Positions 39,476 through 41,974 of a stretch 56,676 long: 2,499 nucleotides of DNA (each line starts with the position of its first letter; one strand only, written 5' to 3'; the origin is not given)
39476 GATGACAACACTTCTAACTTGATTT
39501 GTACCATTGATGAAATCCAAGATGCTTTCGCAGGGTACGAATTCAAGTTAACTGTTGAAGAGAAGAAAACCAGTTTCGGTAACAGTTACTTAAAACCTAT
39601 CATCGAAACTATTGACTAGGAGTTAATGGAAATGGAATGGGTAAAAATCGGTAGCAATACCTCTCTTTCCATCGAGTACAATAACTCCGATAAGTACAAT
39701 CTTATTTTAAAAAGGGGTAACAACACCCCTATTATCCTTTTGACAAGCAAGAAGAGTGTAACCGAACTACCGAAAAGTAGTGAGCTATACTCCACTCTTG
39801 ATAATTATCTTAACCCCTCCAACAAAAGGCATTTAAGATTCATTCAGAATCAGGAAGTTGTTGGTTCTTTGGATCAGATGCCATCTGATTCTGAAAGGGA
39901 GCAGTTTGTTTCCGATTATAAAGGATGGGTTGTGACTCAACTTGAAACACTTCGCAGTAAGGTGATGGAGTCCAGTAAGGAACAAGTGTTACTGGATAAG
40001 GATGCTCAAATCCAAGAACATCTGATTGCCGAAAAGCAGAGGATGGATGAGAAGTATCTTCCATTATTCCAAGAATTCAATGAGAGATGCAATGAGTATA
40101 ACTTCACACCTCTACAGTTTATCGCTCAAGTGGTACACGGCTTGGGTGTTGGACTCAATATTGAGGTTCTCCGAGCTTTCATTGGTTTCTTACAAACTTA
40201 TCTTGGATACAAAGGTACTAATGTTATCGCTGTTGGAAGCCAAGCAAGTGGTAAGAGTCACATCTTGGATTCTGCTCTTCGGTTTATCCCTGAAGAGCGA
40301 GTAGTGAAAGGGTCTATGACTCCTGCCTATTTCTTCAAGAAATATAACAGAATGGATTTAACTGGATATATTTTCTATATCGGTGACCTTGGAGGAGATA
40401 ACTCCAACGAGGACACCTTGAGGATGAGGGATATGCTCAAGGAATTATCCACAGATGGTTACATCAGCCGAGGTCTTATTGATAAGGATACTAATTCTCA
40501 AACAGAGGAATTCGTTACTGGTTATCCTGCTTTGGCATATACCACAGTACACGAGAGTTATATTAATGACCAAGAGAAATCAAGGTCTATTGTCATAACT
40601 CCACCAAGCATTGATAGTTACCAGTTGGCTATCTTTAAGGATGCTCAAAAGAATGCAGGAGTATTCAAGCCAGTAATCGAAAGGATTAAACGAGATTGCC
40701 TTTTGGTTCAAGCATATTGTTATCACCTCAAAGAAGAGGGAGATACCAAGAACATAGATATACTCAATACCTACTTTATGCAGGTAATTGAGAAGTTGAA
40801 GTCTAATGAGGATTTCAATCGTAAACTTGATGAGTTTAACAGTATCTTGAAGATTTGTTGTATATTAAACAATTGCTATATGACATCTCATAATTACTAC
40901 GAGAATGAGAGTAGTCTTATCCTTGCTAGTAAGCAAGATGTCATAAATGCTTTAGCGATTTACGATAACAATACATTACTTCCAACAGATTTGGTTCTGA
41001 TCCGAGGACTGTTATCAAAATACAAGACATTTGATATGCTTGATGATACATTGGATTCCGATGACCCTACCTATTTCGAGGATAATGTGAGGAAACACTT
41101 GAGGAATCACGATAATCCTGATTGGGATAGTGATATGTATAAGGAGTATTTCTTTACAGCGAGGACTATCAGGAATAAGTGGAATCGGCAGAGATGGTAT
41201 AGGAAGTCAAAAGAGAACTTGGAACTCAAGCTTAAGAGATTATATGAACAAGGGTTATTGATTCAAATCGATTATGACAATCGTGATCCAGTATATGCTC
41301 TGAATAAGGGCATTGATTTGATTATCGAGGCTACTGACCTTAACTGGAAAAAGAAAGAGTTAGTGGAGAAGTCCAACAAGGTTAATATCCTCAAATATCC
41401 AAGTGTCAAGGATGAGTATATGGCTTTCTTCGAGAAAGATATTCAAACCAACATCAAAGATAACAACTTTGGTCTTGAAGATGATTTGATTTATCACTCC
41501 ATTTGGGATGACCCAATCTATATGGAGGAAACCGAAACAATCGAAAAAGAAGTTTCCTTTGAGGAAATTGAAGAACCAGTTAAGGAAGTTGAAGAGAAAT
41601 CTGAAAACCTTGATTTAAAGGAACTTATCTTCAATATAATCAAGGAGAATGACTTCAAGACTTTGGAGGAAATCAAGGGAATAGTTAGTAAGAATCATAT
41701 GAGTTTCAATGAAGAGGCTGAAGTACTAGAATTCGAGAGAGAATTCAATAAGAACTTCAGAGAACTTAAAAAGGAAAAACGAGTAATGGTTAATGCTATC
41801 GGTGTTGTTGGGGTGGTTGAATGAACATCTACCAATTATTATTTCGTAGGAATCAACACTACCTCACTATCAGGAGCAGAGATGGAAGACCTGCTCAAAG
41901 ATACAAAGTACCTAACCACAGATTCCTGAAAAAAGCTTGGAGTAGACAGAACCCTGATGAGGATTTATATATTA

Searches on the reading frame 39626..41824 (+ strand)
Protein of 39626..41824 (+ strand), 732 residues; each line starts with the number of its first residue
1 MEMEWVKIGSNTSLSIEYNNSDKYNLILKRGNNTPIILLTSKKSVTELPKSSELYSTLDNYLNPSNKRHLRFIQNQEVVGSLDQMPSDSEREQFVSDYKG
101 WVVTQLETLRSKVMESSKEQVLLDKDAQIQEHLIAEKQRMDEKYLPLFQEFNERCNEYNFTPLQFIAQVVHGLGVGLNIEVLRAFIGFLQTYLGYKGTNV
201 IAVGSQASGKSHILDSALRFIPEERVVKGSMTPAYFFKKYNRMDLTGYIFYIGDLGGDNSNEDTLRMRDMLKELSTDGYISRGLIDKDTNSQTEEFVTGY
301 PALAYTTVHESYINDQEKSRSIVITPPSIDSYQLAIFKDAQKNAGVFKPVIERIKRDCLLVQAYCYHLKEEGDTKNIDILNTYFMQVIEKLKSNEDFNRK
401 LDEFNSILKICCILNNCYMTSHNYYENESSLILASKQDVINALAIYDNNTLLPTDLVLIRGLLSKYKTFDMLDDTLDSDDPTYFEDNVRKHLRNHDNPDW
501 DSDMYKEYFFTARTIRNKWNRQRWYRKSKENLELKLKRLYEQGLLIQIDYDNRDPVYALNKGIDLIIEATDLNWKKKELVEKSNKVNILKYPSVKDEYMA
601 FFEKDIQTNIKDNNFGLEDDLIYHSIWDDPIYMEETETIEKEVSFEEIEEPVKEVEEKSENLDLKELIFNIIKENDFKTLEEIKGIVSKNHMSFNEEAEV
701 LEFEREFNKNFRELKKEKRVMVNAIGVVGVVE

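Call 21: search_protein_families(library=pfam, proteins=[window:39626-41824:+], max_evalue=0.01)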
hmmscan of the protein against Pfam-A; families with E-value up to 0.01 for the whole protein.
window:39626-41824:+ (732 aa): 0 families

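Call 48: find_homologous_proteins(query=window:39626-41824:+, max_evalue=1e-30)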
Query window:39626-41824:+ (732 aa): 368 proteins with E <= 1e-30 among 8000 candidates; the best 120 are listed.
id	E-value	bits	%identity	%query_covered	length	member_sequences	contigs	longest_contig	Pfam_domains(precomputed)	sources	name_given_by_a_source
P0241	0.0e+0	1557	94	100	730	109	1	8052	PF27228.1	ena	-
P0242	0.0e+0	1447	87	100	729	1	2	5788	PF27228.1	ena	-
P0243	0.0e+0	1418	85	100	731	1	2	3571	PF27228.1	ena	-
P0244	0.0e+0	1389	83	100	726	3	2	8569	PF27228.1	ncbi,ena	-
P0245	7.8e-147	509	47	76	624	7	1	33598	PF27228.1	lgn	-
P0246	5.7e-146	506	45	76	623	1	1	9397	PF27228.1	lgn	-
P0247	6.9e-146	506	47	72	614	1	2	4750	PF27228.1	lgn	-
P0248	3.0e-141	490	42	86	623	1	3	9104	PF27228.1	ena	-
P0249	3.6e-141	490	43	82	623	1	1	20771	PF27228.1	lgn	-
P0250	4.1e-141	490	49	48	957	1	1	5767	PF14528.12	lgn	-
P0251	5.3e-141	490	41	85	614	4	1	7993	PF27228.1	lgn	-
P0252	3.0e-140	487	43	82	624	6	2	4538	PF27228.1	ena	-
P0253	4.2e-140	487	43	82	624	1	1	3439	PF27228.1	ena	-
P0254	1.6e-139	485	42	82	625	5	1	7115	PF27228.1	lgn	-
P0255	1.8e-139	485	43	85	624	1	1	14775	-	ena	-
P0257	3.4e-139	484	44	76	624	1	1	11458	PF27228.1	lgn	-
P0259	2.0e-138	481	42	82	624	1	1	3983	PF27228.1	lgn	-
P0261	2.4e-138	481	42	82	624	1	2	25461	PF27228.1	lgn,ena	-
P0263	2.7e-138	481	42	82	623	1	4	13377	PF27228.1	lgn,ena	-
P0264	3.2e-138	480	42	82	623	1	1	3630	PF27228.1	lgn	-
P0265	3.8e-138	480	43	82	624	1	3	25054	PF27228.1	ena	-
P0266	4.6e-138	480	42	82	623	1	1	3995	PF27228.1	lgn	-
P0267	5.7e-138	480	42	82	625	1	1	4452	PF27228.1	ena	-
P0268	5.7e-138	480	42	81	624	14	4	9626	PF27228.1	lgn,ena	-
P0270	7.5e-138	479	42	84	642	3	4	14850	PF27228.1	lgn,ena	-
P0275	1.2e-137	478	43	82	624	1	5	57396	PF27228.1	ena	-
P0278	2.0e-137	478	45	76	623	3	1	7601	PF27228.1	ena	-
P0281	2.9e-137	477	41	82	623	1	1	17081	PF27228.1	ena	-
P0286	4.6e-137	477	42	85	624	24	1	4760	PF27228.1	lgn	-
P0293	8.8e-137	476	42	82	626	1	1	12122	PF27228.1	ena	-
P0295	1.2e-136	475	42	84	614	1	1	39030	PF27228.1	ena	-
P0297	1.5e-136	475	45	76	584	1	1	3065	PF27228.1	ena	-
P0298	1.5e-136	475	43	82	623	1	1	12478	PF27228.1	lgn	-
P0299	1.9e-136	475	40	85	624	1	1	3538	PF27228.1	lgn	-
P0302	3.0e-136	474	41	82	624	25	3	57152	PF27228.1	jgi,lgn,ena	-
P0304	4.3e-136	473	41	82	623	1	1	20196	PF27228.1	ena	-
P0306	4.6e-136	473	41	85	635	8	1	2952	PF27228.1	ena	-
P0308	5.6e-136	473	42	82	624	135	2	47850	PF27228.1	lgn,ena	-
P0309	5.9e-136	473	43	76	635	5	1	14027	PF27228.1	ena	-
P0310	7.6e-136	473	41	82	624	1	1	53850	PF27228.1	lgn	-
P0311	8.4e-136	472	43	82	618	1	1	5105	PF27228.1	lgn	-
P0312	9.8e-136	472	42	82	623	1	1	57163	PF27228.1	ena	-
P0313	9.9e-136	472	42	82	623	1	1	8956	PF27228.1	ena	-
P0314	1.0e-135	472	42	82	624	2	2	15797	PF27228.1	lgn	-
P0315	1.4e-135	472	43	76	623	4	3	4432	PF27228.1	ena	-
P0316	1.9e-135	471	44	76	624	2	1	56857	PF27228.1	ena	-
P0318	3.9e-135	470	41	82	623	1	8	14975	PF27228.1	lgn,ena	-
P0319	5.1e-135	470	41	82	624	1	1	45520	PF27228.1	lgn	-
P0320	6.7e-135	469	41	82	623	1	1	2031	PF27228.1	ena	-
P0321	1.2e-134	469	39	86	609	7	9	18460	PF27228.1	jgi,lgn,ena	-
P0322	1.5e-134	468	42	82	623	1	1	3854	PF27228.1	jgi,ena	-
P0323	1.6e-134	468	43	76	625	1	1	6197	PF27228.1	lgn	-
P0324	1.8e-134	468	41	85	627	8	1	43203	PF27228.1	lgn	-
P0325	6.4e-134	466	43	76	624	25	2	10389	PF27228.1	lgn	-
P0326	6.4e-132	460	39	86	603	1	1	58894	PF27228.1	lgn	-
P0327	2.1e-131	458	41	82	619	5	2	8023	PF27228.1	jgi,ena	-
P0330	3.2e-125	437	47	64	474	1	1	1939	PF27228.1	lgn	-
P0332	2.1e-116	408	43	67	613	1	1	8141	PF27228.1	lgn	-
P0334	2.8e-115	405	38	82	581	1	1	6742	PF27228.1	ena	-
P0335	5.9e-112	394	39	83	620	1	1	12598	PF27228.1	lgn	-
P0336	1.9e-109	385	46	58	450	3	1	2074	PF27228.1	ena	-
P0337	2.5e-109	385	41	66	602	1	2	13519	PF27228.1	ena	-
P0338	4.9e-109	384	41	66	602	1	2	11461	PF27228.1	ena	-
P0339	6.6e-109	384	41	66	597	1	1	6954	PF27228.1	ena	-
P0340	9.6e-109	383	41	66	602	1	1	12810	PF27228.1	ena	-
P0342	3.9e-108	381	41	66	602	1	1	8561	PF27228.1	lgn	-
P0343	6.4e-108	380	41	66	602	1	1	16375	PF27228.1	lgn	-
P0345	6.6e-107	377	37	82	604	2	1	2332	PF27228.1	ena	-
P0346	8.3e-107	377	39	67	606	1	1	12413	PF27228.1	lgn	-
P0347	1.1e-106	376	39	65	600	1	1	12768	PF27228.1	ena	-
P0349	2.7e-106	375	37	82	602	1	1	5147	PF27228.1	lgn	-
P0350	2.7e-106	375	42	66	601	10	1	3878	PF27228.1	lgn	-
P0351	3.5e-106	374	40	66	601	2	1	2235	PF27228.1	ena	-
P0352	1.1e-105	373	37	82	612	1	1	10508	PF27228.1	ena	-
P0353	3.5e-105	371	36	82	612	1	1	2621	PF27228.1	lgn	-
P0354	4.1e-105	371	36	82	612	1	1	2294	PF27228.1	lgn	-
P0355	4.2e-105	371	36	82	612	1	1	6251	PF27228.1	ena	-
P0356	5.3e-105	371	36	82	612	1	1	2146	PF27228.1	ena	-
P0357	8.1e-105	370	36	82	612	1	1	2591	PF27228.1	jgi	-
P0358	9.7e-105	370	40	68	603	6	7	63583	PF27228.1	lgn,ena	-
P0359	1.2e-104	369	36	82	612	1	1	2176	PF27228.1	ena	-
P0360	1.2e-104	369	36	82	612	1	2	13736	PF27228.1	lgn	-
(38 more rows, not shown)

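Call 49: find_encoding_contigs(protein=P0316, flank=10000, max_places=2)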
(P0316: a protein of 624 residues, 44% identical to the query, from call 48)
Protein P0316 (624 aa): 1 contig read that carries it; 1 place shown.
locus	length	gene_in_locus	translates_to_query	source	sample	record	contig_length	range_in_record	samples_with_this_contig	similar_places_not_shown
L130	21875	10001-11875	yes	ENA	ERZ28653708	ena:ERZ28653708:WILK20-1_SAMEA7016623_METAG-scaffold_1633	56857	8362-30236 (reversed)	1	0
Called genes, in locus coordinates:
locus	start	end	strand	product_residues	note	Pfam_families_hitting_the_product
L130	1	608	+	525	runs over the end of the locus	PF01841:Transglut_core (weak)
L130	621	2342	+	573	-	-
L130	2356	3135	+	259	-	-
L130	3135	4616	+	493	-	-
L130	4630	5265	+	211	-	PF02369:Big_1 (weak)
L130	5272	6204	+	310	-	PF09373:PMBR (faint)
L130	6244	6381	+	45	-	-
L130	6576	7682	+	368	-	-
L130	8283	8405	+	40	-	-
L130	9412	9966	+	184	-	-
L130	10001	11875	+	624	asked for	PF27228:MTBMA_p00010_2nd (weak)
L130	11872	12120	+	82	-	-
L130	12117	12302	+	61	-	-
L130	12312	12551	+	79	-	-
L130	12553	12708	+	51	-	-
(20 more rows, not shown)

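Call 50: find_encoding_contigs(protein=P0245, flank=10000, max_places=2)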
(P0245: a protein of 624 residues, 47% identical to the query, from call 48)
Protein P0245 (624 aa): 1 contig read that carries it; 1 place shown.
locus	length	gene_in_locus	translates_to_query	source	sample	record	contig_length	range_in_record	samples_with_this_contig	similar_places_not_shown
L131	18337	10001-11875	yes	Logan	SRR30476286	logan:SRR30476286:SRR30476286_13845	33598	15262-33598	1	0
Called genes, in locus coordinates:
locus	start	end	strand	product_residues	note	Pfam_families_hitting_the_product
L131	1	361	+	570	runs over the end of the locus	-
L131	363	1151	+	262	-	-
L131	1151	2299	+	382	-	-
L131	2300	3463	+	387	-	PF22337:Phage_fiber_rpt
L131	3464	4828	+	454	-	-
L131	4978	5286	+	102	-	-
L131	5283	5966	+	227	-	PF03412:Peptidase_C39, PF13529:Peptidase_C39_2 (weak)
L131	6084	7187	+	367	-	-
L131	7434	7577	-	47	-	-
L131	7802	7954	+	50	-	-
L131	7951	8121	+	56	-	-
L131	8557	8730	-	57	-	-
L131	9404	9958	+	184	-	-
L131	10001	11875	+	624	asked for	PF27228:MTBMA_p00010_2nd (weak)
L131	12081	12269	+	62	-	-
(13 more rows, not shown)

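Call 67: search_dna_similar(query=window:39626-41824:+, collection=plasmids, mode=protein, max_evalue=0.00001)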
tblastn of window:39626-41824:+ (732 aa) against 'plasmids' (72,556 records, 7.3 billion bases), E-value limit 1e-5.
No match.

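Call 68: search_dna_similar(query=window:39626-41824:+, collection=phages, mode=protein, max_evalue=0.00001)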
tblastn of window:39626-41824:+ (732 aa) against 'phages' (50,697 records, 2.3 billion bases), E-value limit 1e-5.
Records with a match: 2; places in all: 2; records where one place covers at least 80% of the query: 2.
Best place of each record, by identity: <60% 2.
By first word of the organism name: Caudoviricetes 2.
By host as written in the record: Methanobacteriales 2.
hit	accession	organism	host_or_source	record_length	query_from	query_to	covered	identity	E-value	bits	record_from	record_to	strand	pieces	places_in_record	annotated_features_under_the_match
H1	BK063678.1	Caudoviricetes sp. vir249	Methanobacteriales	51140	1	608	83%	35.9%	2e-102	351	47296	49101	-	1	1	hypothetical protein (x2)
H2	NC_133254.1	Caudoviricetes sp. vir249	Methanobacteriales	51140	1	608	83%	35.9%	2e-102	351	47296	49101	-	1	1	hypothetical protein (x2)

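Call 85: search_solved_structures(query=window:39626-41824:+, max_evalue=0.01)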
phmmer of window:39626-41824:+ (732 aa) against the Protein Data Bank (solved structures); distinct sequences matched with E-value up to 0.01: 0.

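Call 103: find_encoding_contigs(protein=P0312, flank=10000, max_places=3)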
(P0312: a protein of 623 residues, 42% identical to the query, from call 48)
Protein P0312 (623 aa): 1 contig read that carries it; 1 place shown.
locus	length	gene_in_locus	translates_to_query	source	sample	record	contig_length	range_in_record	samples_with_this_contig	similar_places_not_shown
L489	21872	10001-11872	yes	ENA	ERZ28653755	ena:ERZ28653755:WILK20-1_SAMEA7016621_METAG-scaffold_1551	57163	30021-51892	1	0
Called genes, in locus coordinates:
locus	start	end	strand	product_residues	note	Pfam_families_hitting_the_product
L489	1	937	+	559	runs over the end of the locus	-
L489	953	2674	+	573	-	-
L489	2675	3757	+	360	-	-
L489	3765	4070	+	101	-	-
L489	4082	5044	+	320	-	-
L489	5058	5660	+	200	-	-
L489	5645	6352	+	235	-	PF13529:Peptidase_C39_2 (weak), PF03412:Peptidase_C39 (weak)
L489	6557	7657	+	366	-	-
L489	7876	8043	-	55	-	-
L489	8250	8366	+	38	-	-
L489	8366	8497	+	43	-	-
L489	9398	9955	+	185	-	-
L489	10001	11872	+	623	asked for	PF27228:MTBMA_p00010_2nd (weak)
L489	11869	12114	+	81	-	-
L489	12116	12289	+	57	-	-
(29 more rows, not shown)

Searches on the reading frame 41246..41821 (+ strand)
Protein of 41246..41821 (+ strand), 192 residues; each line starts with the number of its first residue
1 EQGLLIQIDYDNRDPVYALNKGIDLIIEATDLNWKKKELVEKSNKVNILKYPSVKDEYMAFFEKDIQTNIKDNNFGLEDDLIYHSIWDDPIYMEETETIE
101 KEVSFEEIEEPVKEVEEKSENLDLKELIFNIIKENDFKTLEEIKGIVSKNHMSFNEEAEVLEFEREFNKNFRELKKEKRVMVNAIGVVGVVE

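Call 113: predict_structure(alignment_id=A3)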
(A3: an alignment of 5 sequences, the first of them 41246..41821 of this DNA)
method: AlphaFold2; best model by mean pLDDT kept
length: 192 residues; sequences in the alignment: 5
mean_pLDDT: 51.6   pTM: 0.36
mean pLDDT of the five models: 51.6, 49.5, 49.0, 48.8, 47.8
residues with pLDDT >= 90: 0; 70-90: 53; 50-70: 26; < 50: 113
segments of 3 or more residues with pLDDT < 50: 1-13, 15-18, 27-121
pLDDT, mean of each block of 10 residues (from residue 1): 40 48 51 38 33 36 37 31 29 32 37 39 78 78 78 64 79 79 72 66
secondary structure, 60 per line:
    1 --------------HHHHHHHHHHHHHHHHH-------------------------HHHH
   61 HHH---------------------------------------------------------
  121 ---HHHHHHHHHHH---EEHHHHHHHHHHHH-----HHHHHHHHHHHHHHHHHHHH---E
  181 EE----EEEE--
elements in order: H15-31 H57-63 H124-134 H140-151 H157-176 E180-182 E187-190
